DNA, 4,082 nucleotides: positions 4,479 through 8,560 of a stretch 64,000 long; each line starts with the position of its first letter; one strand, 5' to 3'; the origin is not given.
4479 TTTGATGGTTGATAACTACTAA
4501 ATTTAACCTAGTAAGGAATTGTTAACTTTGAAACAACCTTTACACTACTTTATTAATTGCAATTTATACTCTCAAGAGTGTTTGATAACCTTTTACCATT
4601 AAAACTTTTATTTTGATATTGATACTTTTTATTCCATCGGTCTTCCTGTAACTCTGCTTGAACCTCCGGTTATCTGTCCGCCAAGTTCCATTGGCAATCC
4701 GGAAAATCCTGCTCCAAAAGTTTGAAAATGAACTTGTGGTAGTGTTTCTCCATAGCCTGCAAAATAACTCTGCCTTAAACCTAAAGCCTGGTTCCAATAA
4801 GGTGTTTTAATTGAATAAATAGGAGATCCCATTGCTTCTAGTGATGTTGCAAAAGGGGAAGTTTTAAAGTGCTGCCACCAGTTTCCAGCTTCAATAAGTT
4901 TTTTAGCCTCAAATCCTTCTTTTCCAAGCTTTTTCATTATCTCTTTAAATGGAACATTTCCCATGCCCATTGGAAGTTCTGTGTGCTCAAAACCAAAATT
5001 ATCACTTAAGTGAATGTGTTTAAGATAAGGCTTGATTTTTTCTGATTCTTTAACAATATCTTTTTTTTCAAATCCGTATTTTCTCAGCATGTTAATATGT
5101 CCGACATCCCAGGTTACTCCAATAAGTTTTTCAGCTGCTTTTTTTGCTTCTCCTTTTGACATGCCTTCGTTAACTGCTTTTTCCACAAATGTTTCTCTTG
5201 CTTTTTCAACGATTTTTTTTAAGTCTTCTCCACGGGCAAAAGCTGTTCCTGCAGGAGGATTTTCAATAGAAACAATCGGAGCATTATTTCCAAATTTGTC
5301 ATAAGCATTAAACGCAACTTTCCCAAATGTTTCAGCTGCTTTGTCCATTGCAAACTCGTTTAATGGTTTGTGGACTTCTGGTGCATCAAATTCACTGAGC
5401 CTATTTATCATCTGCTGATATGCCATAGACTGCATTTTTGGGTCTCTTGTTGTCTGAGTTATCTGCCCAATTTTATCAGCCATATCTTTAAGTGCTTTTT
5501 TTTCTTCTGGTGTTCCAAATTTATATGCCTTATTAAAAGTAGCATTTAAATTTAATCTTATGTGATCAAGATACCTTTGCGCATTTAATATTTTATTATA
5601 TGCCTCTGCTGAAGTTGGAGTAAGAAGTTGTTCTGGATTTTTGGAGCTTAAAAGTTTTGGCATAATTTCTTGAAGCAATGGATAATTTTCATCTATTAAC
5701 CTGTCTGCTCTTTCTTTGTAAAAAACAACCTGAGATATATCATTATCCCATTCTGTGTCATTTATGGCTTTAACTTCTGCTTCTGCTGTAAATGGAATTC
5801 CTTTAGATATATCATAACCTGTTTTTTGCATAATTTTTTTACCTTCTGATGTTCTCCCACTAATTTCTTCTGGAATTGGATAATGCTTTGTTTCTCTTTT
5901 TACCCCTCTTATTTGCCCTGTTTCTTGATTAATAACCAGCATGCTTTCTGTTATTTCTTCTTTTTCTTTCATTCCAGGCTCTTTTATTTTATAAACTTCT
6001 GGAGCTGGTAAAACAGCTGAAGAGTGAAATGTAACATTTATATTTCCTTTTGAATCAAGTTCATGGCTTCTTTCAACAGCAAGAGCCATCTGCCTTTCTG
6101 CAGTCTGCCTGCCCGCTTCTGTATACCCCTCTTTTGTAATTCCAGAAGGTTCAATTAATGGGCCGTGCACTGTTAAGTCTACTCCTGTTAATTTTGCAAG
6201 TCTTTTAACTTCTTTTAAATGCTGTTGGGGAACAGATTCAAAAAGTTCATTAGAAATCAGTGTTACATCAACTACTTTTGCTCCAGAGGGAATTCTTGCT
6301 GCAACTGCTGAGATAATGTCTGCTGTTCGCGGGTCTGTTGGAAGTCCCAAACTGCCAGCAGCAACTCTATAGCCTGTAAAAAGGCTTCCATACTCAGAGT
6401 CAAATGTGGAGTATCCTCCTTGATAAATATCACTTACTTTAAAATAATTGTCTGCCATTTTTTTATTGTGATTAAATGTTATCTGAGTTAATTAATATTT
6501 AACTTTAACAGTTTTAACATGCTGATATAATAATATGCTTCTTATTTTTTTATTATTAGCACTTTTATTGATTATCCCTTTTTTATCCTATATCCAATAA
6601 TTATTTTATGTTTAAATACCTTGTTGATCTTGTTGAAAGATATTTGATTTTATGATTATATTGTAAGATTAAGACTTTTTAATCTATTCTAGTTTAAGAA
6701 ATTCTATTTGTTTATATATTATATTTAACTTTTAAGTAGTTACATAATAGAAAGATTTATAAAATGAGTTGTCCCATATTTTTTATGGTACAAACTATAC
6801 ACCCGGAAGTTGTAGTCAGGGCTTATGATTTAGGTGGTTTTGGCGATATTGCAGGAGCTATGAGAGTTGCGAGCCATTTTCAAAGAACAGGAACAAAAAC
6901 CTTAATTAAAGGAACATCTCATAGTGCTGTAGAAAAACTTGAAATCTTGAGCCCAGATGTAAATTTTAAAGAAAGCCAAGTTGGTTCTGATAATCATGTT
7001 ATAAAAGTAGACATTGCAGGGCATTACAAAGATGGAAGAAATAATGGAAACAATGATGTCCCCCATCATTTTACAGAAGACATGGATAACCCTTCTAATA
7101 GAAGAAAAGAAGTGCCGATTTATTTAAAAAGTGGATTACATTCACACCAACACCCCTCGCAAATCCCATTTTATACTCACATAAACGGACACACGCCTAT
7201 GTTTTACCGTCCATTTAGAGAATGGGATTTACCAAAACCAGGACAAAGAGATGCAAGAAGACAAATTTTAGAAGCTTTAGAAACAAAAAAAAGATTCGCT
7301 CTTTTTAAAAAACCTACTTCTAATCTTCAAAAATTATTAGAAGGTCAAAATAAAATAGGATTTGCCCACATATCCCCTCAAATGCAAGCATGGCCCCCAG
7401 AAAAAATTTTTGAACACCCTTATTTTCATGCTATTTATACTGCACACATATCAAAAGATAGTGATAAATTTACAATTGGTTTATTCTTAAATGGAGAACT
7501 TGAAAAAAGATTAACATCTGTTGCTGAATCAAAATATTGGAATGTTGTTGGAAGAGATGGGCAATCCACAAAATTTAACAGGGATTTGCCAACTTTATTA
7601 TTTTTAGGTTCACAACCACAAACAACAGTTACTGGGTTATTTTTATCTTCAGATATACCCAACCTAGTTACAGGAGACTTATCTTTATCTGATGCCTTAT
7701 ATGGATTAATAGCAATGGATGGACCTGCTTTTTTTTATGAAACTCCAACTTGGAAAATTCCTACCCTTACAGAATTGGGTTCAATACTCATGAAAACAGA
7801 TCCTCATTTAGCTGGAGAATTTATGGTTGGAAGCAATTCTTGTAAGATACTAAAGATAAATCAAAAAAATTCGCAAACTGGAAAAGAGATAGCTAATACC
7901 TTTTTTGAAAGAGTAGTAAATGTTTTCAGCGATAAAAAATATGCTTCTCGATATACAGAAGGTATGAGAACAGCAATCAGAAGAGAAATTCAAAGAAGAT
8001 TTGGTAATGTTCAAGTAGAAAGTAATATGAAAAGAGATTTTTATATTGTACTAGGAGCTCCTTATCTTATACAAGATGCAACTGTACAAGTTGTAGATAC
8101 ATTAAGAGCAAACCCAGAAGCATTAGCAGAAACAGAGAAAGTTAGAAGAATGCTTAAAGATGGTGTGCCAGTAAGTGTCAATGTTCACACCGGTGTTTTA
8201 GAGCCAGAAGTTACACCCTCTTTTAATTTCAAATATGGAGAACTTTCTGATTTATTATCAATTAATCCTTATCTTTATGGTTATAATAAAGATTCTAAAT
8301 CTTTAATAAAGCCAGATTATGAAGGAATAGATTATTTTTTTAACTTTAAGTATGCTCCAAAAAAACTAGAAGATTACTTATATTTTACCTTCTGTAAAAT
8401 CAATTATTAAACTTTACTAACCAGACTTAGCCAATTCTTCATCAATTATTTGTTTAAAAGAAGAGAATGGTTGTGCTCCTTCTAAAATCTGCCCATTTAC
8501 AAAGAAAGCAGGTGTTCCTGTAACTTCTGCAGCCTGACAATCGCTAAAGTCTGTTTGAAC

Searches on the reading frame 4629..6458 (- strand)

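Call 12: search_protein_families(library=pfam, proteins=[window:4629-6458:-], max_evalue=0.01)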
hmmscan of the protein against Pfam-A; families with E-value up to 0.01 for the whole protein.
window:4629-6458:- (609 aa): 1 family
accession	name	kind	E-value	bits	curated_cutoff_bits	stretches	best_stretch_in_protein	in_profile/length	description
PF01261.30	AP_endonuc_2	-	3.7e-14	53.5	31.1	1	439-522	142-227/249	Xylose isomerase-like TIM barrel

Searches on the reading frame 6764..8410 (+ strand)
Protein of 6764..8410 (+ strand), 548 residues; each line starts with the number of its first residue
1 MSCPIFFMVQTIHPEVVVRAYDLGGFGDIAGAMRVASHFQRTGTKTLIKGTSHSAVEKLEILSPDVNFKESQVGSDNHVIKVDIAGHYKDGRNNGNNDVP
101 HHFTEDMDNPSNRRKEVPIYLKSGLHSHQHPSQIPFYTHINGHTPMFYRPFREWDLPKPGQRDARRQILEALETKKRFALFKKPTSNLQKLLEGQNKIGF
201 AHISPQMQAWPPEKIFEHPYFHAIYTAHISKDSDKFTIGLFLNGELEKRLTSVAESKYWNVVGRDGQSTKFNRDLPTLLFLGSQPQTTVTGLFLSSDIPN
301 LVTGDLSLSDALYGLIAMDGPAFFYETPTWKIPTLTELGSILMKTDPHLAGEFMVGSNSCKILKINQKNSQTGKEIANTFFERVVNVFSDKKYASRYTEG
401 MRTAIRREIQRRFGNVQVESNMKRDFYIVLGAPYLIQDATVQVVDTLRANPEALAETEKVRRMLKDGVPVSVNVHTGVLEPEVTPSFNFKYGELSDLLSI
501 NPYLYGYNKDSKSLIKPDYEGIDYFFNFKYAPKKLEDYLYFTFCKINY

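Call 12: search_protein_families(library=pfam, proteins=[window:6764-8410:+], max_evalue=0.01)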
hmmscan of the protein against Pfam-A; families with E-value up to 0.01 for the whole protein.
window:6764-8410:+ (548 aa): 0 families

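Call 47: find_homologous_proteins(query=window:6785-8407:+, max_evalue=0.001)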
Query window:6785-8407:+ (541 aa): 33 proteins with E <= 0.001 among 8000 candidates.
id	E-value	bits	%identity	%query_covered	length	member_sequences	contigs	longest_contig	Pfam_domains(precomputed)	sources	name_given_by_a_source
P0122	0.0e+0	1249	100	100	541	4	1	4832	-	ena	-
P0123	1.1e-173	597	58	87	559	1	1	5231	-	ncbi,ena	-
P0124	1.1e-163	564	57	86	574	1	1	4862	-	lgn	-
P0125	3.6e-162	559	54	97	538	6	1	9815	-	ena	-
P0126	5.4e-155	535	50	99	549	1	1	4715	-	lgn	-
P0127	6.9e-154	532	53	88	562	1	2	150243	-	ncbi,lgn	-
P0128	4.5e-139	483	52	86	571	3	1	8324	-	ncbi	-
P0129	2.4e-136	474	49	88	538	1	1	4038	-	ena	-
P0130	1.5e-133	465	48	87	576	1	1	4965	-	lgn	-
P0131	1.6e-130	455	48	87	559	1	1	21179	-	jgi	jgi:hypothetical protein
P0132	2.0e-127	444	49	83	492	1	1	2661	-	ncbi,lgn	-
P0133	5.9e-121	423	45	83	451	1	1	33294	-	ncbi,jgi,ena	-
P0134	1.5e-117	412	48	83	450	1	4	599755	-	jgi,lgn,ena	-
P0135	4.1e-111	391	47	83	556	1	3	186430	-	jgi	jgi:hypothetical protein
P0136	2.9e-108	381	44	87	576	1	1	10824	-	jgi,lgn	jgi:hypothetical protein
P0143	1.5e-89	319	41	83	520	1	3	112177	-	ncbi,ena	ncbi:MAG: hypothetical protein AABX51_08895 [Nanoarchaeota archaeon]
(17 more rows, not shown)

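Call 48: find_encoding_contigs(protein=P0127, flank=10000, max_places=1)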
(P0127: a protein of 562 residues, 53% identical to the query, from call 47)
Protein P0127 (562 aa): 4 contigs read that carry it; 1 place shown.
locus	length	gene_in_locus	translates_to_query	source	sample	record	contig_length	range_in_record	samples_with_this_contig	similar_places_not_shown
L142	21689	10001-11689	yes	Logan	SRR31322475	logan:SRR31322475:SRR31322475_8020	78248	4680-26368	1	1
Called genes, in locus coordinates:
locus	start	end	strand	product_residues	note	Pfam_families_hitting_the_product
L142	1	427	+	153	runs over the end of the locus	PF03073:TspO_MBR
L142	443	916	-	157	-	PF10107:Endonuc_Holl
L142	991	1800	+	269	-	-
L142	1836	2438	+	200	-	-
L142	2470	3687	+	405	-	-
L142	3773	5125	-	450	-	PF13489:Methyltransf_23 (weak)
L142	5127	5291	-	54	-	PF04014:MazE_antitoxin (weak)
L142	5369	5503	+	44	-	-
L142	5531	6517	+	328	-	PF13651:EcoRI_methylase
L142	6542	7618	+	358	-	PF03235:GmrSD_N, PF01844:HNH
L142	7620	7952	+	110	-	-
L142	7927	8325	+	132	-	-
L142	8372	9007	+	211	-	-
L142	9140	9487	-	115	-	-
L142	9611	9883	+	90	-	-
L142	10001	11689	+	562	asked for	-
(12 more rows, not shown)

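Call 49: find_encoding_contigs(protein=P0134, flank=10000, max_places=1)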
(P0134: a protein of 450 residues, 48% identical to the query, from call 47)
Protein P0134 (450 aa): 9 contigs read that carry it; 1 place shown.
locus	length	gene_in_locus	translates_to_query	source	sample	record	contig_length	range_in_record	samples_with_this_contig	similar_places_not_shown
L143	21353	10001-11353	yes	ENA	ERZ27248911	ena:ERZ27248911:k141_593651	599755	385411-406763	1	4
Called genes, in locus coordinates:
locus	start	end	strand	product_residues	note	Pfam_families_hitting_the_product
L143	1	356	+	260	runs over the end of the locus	PF06182:ABC2_membrane_6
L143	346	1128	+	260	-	PF06182:ABC2_membrane_6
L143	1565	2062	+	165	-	-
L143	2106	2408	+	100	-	PF04242:DUF424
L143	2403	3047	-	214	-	PF01209:Ubie_methyltran, PF13489:Methyltransf_23, PF13847:Methyltransf_31, PF08241:Methyltransf_11, PF08242:Methyltransf_12, PF13649:Methyltransf_25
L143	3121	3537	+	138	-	-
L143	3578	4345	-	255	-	PF04402:SIMPL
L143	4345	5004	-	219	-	PF12840:HTH_20, PF01022:HTH_5 (weak)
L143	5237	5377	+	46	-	-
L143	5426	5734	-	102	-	PF00338:Ribosomal_S10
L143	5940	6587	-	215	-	PF01569:PAP2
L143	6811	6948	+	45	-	-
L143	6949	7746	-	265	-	PF00702:Hydrolase, PF13419:HAD_2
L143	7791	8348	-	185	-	-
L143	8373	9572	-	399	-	PF01136:Peptidase_U32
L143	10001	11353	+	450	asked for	-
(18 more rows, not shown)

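Call 50: find_encoding_contigs(protein=P0143, flank=10000, max_places=1)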
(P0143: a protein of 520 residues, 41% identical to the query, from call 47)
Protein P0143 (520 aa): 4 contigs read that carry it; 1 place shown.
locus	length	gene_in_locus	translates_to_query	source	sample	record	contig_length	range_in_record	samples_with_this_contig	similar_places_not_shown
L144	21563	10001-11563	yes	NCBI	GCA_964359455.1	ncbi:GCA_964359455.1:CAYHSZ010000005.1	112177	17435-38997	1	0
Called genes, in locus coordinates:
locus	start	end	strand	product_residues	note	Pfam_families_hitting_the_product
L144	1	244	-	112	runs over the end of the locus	-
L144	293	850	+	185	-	-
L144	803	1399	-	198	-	PF09997:DUF2238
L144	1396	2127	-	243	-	PF21003:NucS_N, PF01939:NucS_C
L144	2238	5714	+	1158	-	PF00082:Peptidase_S8, PF07705:CARDB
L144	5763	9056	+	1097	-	PF00404:Dockerin_1 (faint), PF17210:SdrD_B (faint), PF07705:CARDB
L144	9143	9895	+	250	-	PF05575:V_cholerae_RfbT, PF05050:Methyltransf_21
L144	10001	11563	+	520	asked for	-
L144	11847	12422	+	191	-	-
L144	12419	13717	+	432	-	PF02310:B12-binding, PF04055:Radical_SAM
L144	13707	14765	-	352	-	PF00070:Pyr_redox (faint), PF03486:HI0933_like (faint), PF13450:NAD_binding_8 (weak)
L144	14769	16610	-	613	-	PF02934:GatB_N, PF02938:GAD, PF02637:GatB_Yqey (weak)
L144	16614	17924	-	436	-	PF18195:GatD_N, PF00710:Asparaginase, PF17763:Asparaginase_C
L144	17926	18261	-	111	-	-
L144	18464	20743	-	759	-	PF02359:CDC48_N, PF02933:CDC48_2 (weak), PF05496:RuvB_N (weak), PF13191:AAA_16 (weak), PF00004:AAA, PF17862:AAA_lid_3, PF00004:AAA, PF17862:AAA_lid_3, +28 more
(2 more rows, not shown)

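Call 54: search_protein_families(library=ncbifam, proteins=[window:6785-8407:+], max_evalue=0.01)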
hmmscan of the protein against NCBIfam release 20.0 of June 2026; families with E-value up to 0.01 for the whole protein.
window:6785-8407:+ (541 aa): 0 families

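Call 61: predict_structure(alignment_id=A3)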
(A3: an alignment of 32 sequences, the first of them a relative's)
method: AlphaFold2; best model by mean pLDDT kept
length: 541 residues; sequences in the alignment: 32
mean_pLDDT: 81.9   pTM: 0.83
mean pLDDT of the five models: 81.9, 81.5, 80.9, 79.5, 79.5
residues with pLDDT >= 90: 316; 70-90: 95; 50-70: 58; < 50: 72
segments of 3 or more residues with pLDDT < 50: 467-470, 479-541
pLDDT, mean of each block of 10 residues (from residue 1): 77 87 94 95 92 91 71 84 68 88 80 89 56 79 95 94 84 64 95 94 92 97 95 93 93 94 91 93 97 96 98 97 91 97 97 64 77 97 98 98 95 90 95 94 91 89 61 54 43 41 35 33 41 36 33
secondary structure, 60 per line:
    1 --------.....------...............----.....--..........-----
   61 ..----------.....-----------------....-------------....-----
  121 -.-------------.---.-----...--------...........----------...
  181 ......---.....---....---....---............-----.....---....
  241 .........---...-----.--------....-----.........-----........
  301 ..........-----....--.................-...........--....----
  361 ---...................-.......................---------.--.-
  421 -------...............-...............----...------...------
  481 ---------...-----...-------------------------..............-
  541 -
elements in order: E9-13 H20-34 E39-43 H46-55 E73-77 E95-98 E112-115 H157-167 H178-186 E190-194 H198-201 H205-208 H212-223 E229-233 H237-249 E253-255 E270-273 H279-287 E293-296 H297-310 E316-319 H322-338 H340-350 H353-356 H364-382 H384-406 H429-442 H444-458 E463-465 E472-474 H526-539

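Call 64: fold_search(model_id=the predicted structure, library=pdb)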
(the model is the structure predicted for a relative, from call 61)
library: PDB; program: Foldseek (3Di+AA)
matches with E <= 10: 1296; with E <= 0.001: 43
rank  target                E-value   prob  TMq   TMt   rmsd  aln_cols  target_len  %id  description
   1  6j7k                  1.4e-08  1.00  0.38  0.50   9.2       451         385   12  Crystal structure of Pseudomonas aeruginosa Earp in complex with TDP-Rha (released 2019-05-15)
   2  7f2a_A                3.2e-08  1.00  0.40  0.54   7.5       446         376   12  Crystal structure of Neisseria meningitidis EarP bound TDP (released 2022-06-15)
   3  5wxi_B                6.0e-08  1.00  0.44  0.60   6.9       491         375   10  EarP bound with dTDP-rhamnose (soaked) (released 2018-02-28)
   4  8b6f_A0               2.5e-06  1.00  0.32  0.33  13.8       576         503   10  Cryo-EM structure of NADH:ubiquinone oxidoreductase (complex-I) from respiratory supercomplex of Tetrahymena thermoph (released 2023-03-29)
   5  4wyi                  3.9e-06  1.00  0.31  0.46  10.0       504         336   12  The crystal structure of Arabidopsis thaliana galactolipid synthase, MGD1 (apo-form) (released 2016-02-17)
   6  7mi0                  1.6e-05  1.00  0.27  0.36  14.1       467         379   11  Crystal Structure of Glycosyltransferase from Rickettsia africae ESF-5 (released 2021-04-28)
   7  9pf3                  4.2e-05  0.97  0.23  0.26  17.0       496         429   12  Crystal structure of the glycosyltransferase QsFucT from Quillaja saponaria (released 2026-04-08)
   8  9uei_A                5.6e-05  0.99  0.28  0.33  17.2       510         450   13  Crystal structure of a PhGs rhamnosyltransferase UGT79G15 from Rehmannia glutinosa (released 2025-10-08)
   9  6lfn_A                6.9e-05  1.00  0.32  0.37  13.8       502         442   13  Crystal structure of LpCGTb (released 2020-11-18)
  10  7vz6_B                8.2e-05  0.99  0.27  0.37  15.4       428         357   12  The crystal structure of Non-hydrolyzing UDPGlcNAc 2-epimerase in complex with UDP-glucose (released 2022-11-16)
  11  7vek_A                1.5e-04  0.98  0.28  0.32  18.1       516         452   10  Crystal structure of Phytolacca americana UGT3 with capsaicin and UDP-2fluoroglucose (released 2022-03-02)
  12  5d01_B                1.6e-04  0.98  0.26  0.35  15.7       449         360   13  Crystal structure of BshA from B. subtilis complexed with N-acetylglucosaminyl-malate (released 2016-09-07)
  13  3mbo_A                1.8e-04  0.99  0.28  0.38  13.4       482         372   11  Crystal Structure of the Glycosyltransferase BaBshA bound with UDP and L-malate (released 2010-09-29)
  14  8k08_B                2.1e-04  0.97  0.27  0.34  18.3       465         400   12  Pq3-O-UGT2 with 20(S)-Ginsenoside Rh2 (released 2025-01-29)
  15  7vek_B                2.8e-04  0.99  0.35  0.41  16.1       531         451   11  Crystal structure of Phytolacca americana UGT3 with capsaicin and UDP-2fluoroglucose (released 2022-03-02)
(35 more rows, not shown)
